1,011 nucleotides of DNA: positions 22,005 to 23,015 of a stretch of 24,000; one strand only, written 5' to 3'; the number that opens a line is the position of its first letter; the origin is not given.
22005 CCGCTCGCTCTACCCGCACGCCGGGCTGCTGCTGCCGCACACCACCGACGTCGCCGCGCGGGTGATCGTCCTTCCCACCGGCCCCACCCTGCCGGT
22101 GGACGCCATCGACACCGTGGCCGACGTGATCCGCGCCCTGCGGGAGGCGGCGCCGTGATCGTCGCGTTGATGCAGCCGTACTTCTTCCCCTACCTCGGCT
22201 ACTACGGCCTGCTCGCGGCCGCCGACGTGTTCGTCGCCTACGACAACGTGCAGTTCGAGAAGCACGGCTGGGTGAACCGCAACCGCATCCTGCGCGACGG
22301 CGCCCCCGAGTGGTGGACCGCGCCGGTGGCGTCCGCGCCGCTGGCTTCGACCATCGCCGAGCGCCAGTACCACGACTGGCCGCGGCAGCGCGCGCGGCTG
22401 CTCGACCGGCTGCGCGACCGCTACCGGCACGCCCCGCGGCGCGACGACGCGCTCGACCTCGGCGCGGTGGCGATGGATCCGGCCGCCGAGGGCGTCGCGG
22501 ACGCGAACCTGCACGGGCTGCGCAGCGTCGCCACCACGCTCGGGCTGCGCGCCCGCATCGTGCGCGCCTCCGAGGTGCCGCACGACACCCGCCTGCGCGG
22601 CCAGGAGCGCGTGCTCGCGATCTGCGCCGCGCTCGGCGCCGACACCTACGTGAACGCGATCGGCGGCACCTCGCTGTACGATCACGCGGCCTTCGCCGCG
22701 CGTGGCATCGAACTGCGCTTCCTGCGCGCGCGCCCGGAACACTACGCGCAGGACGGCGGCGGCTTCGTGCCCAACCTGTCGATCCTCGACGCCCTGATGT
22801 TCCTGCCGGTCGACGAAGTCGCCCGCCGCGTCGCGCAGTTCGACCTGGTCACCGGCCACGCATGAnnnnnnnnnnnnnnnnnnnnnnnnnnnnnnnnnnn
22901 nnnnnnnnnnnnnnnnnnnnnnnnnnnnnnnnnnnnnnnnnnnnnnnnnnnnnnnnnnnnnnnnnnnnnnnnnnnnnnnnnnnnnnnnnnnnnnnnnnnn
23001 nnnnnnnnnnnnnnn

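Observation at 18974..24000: GT41 (OGT-like) protein glycosyltransferase hard-wired to an amino-sugar tailoring operon: candidate dedicated protein O-glycosylation system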

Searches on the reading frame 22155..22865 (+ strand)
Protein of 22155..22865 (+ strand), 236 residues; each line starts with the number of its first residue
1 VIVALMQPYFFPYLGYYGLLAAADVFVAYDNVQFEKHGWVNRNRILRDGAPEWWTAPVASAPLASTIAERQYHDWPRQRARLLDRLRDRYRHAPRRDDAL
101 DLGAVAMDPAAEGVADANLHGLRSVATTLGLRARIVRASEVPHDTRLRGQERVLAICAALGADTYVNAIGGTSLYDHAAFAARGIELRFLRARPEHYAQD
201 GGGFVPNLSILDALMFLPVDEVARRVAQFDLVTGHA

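Call 8: search_protein_families(library=pfam, proteins=[window:22155-22865:+], max_evalue=0.01)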
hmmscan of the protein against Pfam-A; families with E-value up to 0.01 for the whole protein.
window:22155-22865:+ (236 aa): 1 family
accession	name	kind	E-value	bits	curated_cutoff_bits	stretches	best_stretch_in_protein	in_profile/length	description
PF08889.16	WbqC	-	5.6e-57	193.5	21.3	1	7-222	1-216/218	WbqC-like protein family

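Call 9: search_protein_families(library=ncbifam, proteins=[window:22155-22865:+], max_evalue=0.01)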
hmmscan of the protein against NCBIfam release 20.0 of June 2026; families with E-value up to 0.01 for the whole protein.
window:22155-22865:+ (236 aa): 0 families

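Call 19: search_solved_structures(query=window:22155-22865:+, max_evalue=10)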
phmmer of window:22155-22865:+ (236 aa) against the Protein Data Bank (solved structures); distinct sequences matched with E-value up to 10: 3.
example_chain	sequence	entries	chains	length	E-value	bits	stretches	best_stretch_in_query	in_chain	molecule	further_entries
6ne4_B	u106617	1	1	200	0.013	18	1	131-190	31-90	Designed repeat binding protein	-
6ne2_B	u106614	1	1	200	0.02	17.3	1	131-192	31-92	Designed repeat protein binder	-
6ndz_B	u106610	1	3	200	0.63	12.5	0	128-197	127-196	Designed repeat binding protein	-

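Call 54: find_homologous_proteins(query=window:22155-22862:+, max_evalue=1e-10)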
Query window:22155-22862:+ (236 aa): 4445 proteins with E <= 1e-10 among 8000 candidates; the best 120 are listed.
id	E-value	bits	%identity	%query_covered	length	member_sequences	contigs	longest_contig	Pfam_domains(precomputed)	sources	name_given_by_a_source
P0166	1.6e-148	510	97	100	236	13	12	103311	PF08889.17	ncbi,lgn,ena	ncbi:MAG: WbqC family protein [Pseudomonadota bacterium]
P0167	7.3e-135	466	88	100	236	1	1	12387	PF08889.17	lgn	-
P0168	2.3e-133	461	86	100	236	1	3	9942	PF08889.17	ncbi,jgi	jgi:hypothetical protein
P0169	3.4e-130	450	87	100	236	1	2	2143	PF08889.17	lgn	-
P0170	3.6e-129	447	85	100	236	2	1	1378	PF08889.17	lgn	-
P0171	4.4e-129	447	87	98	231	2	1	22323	PF08889.17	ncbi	-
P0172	9.9e-127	439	86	98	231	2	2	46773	PF08889.17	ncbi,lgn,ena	-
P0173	1.1e-122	426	84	98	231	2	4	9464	PF08889.17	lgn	-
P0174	6.2e-85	302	61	100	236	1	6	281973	PF08889.17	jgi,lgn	jgi:hypothetical protein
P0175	1.4e-83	298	59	100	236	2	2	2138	PF08889.17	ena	-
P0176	6.5e-81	289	61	98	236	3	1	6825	PF08889.17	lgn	-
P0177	9.5e-81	288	58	98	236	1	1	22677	PF08889.17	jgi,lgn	jgi:hypothetical protein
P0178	1.5e-78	281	57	100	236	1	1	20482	PF08889.17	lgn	-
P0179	1.5e-77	278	58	100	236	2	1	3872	PF08889.17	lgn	-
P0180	2.0e-77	278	57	98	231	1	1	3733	PF08889.17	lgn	-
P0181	8.0e-77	276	56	100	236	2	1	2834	PF08889.17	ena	-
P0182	1.0e-76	275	57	100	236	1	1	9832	PF08889.17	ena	-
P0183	7.0e-75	269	58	95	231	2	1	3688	PF08889.17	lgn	-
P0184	6.7e-72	260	55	98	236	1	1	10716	PF08889.17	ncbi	-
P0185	6.4e-70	253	51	98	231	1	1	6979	PF08889.17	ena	-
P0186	1.7e-61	225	49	100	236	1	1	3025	PF08889.17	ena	-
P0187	5.8e-61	224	51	99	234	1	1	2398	PF08889.17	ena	-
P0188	1.1e-60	223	54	97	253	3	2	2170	PF08889.17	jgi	jgi:hypothetical protein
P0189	3.5e-60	221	53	92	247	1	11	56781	PF08889.17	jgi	jgi:hypothetical protein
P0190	8.4e-60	220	50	97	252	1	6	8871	PF08889.17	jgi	jgi:hypothetical protein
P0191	9.8e-59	216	50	92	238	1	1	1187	PF08889.17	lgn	-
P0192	1.1e-58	216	47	99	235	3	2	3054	PF08889.17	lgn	-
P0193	1.7e-58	216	48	98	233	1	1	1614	PF08889.17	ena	-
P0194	2.5e-58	215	50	98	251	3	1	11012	PF08889.17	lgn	-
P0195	2.8e-58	215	50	97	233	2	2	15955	PF08889.17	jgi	jgi:hypothetical protein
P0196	1.1e-57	213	49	96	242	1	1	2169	PF08889.17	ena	-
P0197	4.0e-57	211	49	99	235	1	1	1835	PF08889.17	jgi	jgi:hypothetical protein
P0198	9.0e-57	210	47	98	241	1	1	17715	PF08889.17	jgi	jgi:hypothetical protein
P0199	1.1e-56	210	44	99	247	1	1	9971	PF08889.17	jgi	jgi:hypothetical protein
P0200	1.2e-56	210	45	99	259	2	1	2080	PF08889.17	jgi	jgi:hypothetical protein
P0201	2.2e-56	209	47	99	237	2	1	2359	PF08889.17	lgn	-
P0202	2.6e-56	209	48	96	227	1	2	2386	PF08889.17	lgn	-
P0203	3.4e-56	208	47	95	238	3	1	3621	PF08889.17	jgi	jgi:hypothetical protein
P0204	3.9e-56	208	47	99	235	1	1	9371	PF08889.17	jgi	jgi:hypothetical protein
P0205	4.0e-56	208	48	99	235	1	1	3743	PF08889.17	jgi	jgi:hypothetical protein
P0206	6.2e-56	207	50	92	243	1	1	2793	PF08889.17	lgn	-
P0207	7.6e-56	207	50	92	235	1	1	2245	PF08889.17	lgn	-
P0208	1.8e-55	206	49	92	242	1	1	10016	PF08889.17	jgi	jgi:WbqC-like protein family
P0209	2.5e-55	205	49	89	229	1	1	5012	PF08889.17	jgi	jgi:hypothetical protein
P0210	2.6e-55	205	46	99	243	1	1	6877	PF08889.17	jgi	jgi:hypothetical protein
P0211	2.8e-55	205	45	98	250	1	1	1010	PF08889.17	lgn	-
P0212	5.0e-55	204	45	98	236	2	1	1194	PF08889.17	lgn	-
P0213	5.9e-55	204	45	99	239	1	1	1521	PF08889.17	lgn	-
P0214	7.2e-55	204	45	98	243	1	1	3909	PF08889.17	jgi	jgi:hypothetical protein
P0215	9.4e-55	203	47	98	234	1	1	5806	PF08889.17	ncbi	-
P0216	1.1e-54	203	49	94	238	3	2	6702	PF08889.17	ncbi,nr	ncbi:hypothetical protein RHDC4_00944 [Rhodocyclaceae bacterium]|nr:hypothetical protein RHDC4_00944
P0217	1.4e-54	203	44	100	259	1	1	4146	PF08889.17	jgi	jgi:hypothetical protein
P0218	1.6e-54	203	46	96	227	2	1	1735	PF08889.17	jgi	jgi:hypothetical protein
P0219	1.8e-54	202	44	98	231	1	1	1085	PF08889.17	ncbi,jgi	jgi:hypothetical protein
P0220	1.9e-54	202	47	100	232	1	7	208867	PF08889.17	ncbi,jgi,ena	jgi:hypothetical protein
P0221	2.1e-54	202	47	98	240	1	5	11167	PF08889.17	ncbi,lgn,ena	-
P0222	2.1e-54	202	47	99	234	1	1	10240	PF08889.17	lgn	-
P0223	2.8e-54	202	50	99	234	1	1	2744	PF08889.17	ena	-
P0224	3.2e-54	202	49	92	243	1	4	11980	PF08889.17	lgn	-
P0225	3.4e-54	202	47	99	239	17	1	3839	PF08889.17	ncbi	-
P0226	3.7e-54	201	47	98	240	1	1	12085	PF08889.17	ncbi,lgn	-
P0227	4.0e-54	201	44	100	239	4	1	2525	PF08889.17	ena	-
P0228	4.7e-54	201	46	98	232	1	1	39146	PF08889.17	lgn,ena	-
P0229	5.6e-54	201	48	98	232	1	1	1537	PF08889.17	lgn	-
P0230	6.4e-54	201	46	98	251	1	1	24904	PF08889.17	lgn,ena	-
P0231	6.7e-54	201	45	98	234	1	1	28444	PF08889.17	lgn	-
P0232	7.2e-54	201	46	97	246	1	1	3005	PF08889.17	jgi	jgi:hypothetical protein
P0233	9.7e-54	200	46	98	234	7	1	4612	PF08889.17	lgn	-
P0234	9.7e-54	200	48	98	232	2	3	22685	PF08889.17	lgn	-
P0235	1.1e-53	200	48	92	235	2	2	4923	PF08889.17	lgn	-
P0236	1.6e-53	199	48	99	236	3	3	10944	PF08889.17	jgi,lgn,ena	jgi:hypothetical protein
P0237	1.8e-53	199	43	98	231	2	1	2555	PF08889.17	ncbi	-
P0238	2.4e-53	199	44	97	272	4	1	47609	PF08889.17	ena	-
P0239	2.8e-53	199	47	92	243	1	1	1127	PF08889.17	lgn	-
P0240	3.6e-53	198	44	98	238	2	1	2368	PF08889.17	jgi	jgi:hypothetical protein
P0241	5.9e-53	198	48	96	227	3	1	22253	PF08889.17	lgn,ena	-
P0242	7.0e-53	197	42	99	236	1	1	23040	PF08889.17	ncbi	-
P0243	7.6e-53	197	47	97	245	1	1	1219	PF08889.17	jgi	jgi:hypothetical protein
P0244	8.1e-53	197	46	98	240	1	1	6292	PF08889.17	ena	-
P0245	8.1e-53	197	47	99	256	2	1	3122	PF08889.17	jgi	-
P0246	9.0e-53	197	47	96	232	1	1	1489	PF08889.17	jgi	-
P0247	9.8e-53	197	44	98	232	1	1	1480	PF08889.17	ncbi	-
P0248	9.8e-53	197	47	96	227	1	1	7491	PF08889.17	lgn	-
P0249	9.9e-53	197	45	100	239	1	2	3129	PF08889.17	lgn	-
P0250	1.3e-52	196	46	99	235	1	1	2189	PF08889.17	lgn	-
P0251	1.3e-52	196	45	98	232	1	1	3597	PF08889.17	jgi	jgi:hypothetical protein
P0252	1.4e-52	196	47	94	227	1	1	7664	PF08889.17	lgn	-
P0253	1.7e-52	196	46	96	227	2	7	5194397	PF08889.17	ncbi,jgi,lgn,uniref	ncbi:MAG: WbqC family protein [Accumulibacter sp.]|jgi:hypothetical protein|uniref:WbqC family prote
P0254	1.7e-52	196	48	92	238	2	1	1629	PF08889.17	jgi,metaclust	metaclust:\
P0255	1.8e-52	196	46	96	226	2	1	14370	PF08889.17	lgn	-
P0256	2.0e-52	196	47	92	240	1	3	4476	PF08889.17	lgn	-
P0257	2.4e-52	196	46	98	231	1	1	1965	PF08889.17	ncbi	-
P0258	3.1e-52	195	47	92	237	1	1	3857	PF08889.17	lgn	-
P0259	3.1e-52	195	46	94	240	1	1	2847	PF08889.17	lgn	-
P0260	3.5e-52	195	46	96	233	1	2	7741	PF08889.17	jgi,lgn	jgi:WbqC-like protein family.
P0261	4.1e-52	195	48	98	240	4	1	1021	PF08889.17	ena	-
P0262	4.3e-52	195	46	94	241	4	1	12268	PF08889.17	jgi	-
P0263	5.6e-52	194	46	98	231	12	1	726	PF08889.17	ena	-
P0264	6.0e-52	194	47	92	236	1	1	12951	PF08889.17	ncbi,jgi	jgi:hypothetical protein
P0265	6.0e-52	194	43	98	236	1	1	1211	PF08889.17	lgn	-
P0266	6.1e-52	194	45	99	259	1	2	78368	PF08889.17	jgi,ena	jgi:hypothetical protein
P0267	6.8e-52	194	47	91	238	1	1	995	PF08889.17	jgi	-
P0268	7.5e-52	194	45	97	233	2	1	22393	PF08889.17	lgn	-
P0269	1.1e-51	193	46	97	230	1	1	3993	PF08889.17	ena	-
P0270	1.2e-51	193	45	91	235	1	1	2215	PF08889.17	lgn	-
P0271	1.3e-51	193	44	98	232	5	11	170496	PF08889.17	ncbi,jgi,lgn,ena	jgi:hypothetical protein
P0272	1.6e-51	193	47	92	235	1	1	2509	PF08889.17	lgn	-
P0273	2.1e-51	192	46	96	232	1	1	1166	PF08889.17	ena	-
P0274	2.3e-51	192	44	94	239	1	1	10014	PF08889.17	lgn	-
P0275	2.5e-51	192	43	98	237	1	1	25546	PF08889.17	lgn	-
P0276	2.6e-51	192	44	98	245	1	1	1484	PF08889.17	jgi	jgi:hypothetical protein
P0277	2.8e-51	192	46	98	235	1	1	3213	PF08889.17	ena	-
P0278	3.0e-51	192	47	94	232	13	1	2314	PF08889.17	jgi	jgi:hypothetical protein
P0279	3.1e-51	192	46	100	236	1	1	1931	PF08889.17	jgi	jgi:hypothetical protein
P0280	3.2e-51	192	45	97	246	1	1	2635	PF08889.17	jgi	jgi:hypothetical protein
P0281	3.3e-51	192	41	98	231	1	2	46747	PF08889.17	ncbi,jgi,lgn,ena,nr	ncbi:MAG: WbqC family protein [Halobacteriovoraceae bacterium]|jgi:hypothetical protein|nr:WbqC fami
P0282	3.3e-51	192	45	97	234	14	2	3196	PF08889.17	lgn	-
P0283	3.3e-51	192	45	97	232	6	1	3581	PF08889.17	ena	-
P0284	3.4e-51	192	46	98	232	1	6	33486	PF08889.17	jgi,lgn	jgi:hypothetical protein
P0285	3.5e-51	192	45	94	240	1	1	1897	PF08889.17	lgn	-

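Call 59: find_encoding_contigs(protein=P0253, flank=10000, max_places=2)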
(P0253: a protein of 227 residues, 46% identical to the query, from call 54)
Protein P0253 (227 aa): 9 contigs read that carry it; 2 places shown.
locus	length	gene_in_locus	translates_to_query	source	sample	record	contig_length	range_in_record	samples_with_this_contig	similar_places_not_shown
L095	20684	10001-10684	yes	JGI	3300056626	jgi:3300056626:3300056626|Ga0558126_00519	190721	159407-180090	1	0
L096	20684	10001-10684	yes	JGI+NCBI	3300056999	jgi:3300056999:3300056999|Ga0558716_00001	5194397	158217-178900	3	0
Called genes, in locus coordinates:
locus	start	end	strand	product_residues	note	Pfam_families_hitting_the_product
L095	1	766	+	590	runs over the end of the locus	PF00669:Flagellin_N, PF00700:Flagellin_C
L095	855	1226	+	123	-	PF03646:FlaG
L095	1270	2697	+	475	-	PF02465:FliD_N, PF07196:Flagellin_IN (weak), PF07195:FliD_C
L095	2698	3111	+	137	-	PF02561:FliS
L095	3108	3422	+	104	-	PF05400:FliT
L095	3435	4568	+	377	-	PF02120:Flg_hook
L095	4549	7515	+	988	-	PF13424:TPR_12, PF13424:TPR_12, PF13432:TPR_16, PF00515:TPR_1, PF07719:TPR_2, PF13414:TPR_11, PF13424:TPR_12, PF13844:Glyco_transf_41, +17 more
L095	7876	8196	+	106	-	PF01312:Bac_export_2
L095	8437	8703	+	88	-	-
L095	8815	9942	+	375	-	PF01041:DegT_DnrJ_EryC1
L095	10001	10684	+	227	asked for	PF08889:WbqC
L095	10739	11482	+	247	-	PF13489:Methyltransf_23, PF05401:NodS (weak), PF13847:Methyltransf_31 (weak), PF08241:Methyltransf_11, PF08242:Methyltransf_12, PF13649:Methyltransf_25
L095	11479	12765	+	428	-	PF15632:ATPgrasp_Ter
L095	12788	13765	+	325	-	-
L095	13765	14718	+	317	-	PF00251:Glyco_hydro_32N (faint)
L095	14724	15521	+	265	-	PF13489:Methyltransf_23, PF08241:Methyltransf_11, PF08242:Methyltransf_12, PF13649:Methyltransf_25 (weak)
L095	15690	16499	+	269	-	PF07317:PilZN, PF07238:PilZ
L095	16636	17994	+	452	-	PF05598:DUF772, PF01609:DDE_Tnp_1, PF13751:DDE_Tnp_1_6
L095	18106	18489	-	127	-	PF02313:Fumarate_red_D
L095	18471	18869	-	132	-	PF02300:Fumarate_red_C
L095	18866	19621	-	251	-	PF13085:Fer2_3, PF13187:Fer4_9 (faint), PF13183:Fer4_8, PF13746:Fer4_18 (faint), PF13237:Fer4_10, PF13534:Fer4_17 (weak)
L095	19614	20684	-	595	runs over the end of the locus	PF00890:FAD_binding_2, PF01946:Thi4 (faint), PF07992:Pyr_redox_2 (faint), PF02910:Succ_DH_flav_C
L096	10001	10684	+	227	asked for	PF08889:WbqC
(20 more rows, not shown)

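Call 63: predict_structure(alignment_id=A2)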
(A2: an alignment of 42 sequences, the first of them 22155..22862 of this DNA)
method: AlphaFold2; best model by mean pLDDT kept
length: 236 residues; sequences in the alignment: 42
mean_pLDDT: 96.0   pTM: 0.91
mean pLDDT of the five models: 96.0, 95.2, 95.2, 94.2, 93.5
residues with pLDDT >= 90: 227; 70-90: 7; 50-70: 1; < 50: 1
segments of 3 or more residues with pLDDT < 50: none
pLDDT, mean of each block of 10 residues (from residue 1): 97 97 98 85 94 95 95 96 97 98 97 97 99 98 96 98 97 96 98 96 95 98 98 81
secondary structure, 60 per line:
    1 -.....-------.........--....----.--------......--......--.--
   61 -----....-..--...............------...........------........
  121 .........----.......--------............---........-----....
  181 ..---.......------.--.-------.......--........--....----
elements in order: E2-6 H14-22 E25-28 E42-47 E50-55 H75-89 H96-106 H114-129 E134-137 H149-160 E164-168 H177-182 E186-192 H210-216 H219-226 E229-232
